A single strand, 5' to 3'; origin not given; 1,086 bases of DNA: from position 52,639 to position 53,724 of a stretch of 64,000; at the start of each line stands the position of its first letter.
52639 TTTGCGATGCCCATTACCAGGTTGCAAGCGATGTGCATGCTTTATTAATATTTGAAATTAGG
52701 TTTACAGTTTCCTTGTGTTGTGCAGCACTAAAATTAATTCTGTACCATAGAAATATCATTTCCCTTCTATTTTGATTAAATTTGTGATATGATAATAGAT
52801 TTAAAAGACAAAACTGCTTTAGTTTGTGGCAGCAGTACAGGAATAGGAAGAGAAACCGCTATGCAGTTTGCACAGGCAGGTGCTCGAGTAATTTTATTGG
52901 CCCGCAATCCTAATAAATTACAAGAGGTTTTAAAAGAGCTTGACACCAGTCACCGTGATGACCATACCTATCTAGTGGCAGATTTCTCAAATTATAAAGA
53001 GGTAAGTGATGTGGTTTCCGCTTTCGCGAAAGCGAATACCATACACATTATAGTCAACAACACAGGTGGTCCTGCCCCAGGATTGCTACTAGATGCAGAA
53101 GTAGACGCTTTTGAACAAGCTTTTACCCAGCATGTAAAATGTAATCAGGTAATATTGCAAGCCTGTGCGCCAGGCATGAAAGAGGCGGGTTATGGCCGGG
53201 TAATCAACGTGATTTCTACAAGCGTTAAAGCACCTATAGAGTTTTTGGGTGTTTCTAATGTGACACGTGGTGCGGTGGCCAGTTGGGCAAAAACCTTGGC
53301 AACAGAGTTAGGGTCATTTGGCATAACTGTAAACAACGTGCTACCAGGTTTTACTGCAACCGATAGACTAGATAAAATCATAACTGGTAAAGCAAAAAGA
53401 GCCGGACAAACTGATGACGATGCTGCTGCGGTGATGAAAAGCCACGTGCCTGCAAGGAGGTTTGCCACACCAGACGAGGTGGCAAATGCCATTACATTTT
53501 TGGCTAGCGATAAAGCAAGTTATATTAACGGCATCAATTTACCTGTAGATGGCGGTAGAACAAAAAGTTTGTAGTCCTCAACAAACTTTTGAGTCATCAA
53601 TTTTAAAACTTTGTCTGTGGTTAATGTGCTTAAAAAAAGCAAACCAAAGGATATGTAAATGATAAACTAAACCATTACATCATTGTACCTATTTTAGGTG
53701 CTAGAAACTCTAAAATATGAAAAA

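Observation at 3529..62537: Massively over-represented 16-bp palindrome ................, also embedded in conserved CDSs in all three frames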

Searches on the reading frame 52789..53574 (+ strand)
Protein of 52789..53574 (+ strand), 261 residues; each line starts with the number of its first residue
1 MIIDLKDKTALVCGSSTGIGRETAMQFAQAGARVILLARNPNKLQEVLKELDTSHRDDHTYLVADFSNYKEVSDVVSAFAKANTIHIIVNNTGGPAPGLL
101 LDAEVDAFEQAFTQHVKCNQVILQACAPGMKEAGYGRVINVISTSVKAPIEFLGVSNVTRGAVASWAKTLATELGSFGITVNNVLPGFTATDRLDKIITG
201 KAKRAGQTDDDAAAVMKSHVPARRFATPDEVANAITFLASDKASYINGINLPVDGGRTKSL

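Call 6: search_protein_families(library=pfam, proteins=[window:52789-53574:+])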
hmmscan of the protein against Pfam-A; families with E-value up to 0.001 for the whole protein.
window:52789-53574:+ (261 aa): 4 families
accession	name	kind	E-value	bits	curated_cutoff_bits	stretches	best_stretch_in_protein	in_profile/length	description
PF13561.12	adh_short_C2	-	4.7e-43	147.9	27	1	17-257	6-235/236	Enoyl-(Acyl carrier protein) reductase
PF00106.31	adh_short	-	3.7e-36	124.9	26.6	1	8-197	1-190/195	short chain dehydrogenase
PF08659.16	KR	-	9.9e-09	35.8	22.6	1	9-127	2-124/180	KR domain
PF13460.12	NAD_binding_10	-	1.6e-05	25.3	27.2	1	14-187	1-144/184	NAD(P)H-binding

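Call 75: search_solved_structures(query=window:52789-53574:+, show_alignments=1, max_evalue=1e-20)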
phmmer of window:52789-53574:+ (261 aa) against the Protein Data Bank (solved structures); distinct sequences matched with E-value up to 1e-20: 132 (the best 60 are shown).
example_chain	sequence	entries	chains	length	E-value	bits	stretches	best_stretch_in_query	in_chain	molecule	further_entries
2z1n_A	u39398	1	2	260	1.3e-40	142.8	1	3-256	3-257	dehydrogenase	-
5va8_A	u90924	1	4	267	4.4e-40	141.1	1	4-257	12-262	Short-chain dehydrogenase/reductase SDR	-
5vps_A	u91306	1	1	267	4.7e-39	137.7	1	4-257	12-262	Short-chain dehydrogenase/reductase SDR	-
1o5i_A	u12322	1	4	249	2.7e-38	135.2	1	3-259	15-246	3-oxoacyl-(acyl carrier protein) reductase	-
5idx_A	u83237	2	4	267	1.3e-36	129.7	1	4-257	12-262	Short-chain dehydrogenase/reductase SDR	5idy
6jh7_A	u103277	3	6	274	1.6e-33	119.6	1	3-260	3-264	Short chain dehydrogenase family protein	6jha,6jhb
3ai1_A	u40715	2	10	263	8.4e-31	110.7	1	4-261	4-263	NADPH-sorbose reductase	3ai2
2c07_A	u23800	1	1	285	9.7e-31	110.5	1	7-257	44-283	3-OXOACYL-(ACYL-CARRIER PROTEIN) REDUCTASE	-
5t2u_A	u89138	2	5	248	2.2e-30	109.3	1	4-256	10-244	Oxidoreductase, short chain dehydrogenase/reductase family protein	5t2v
4egf_A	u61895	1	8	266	1.3e-29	106.8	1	3-258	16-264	L-xylulose reductase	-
3ai3_A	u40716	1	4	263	2.1e-29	106.1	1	4-261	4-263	NADPH-sorbose reductase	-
3u49_A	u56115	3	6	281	5.3e-29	104.8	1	6-261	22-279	Bacilysin biosynthesis oxidoreductase ywfH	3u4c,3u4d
3v2h_A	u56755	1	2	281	6.8e-29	104.4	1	6-258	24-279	D-beta-hydroxybutyrate dehydrogenase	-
9fe6_A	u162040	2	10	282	2e-28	102.9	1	6-257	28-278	SDR family oxidoreductase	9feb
2uvd_A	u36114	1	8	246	3.6e-28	102.1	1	5-257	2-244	3-OXOACYL-(ACYL-CARRIER-PROTEIN) REDUCTASE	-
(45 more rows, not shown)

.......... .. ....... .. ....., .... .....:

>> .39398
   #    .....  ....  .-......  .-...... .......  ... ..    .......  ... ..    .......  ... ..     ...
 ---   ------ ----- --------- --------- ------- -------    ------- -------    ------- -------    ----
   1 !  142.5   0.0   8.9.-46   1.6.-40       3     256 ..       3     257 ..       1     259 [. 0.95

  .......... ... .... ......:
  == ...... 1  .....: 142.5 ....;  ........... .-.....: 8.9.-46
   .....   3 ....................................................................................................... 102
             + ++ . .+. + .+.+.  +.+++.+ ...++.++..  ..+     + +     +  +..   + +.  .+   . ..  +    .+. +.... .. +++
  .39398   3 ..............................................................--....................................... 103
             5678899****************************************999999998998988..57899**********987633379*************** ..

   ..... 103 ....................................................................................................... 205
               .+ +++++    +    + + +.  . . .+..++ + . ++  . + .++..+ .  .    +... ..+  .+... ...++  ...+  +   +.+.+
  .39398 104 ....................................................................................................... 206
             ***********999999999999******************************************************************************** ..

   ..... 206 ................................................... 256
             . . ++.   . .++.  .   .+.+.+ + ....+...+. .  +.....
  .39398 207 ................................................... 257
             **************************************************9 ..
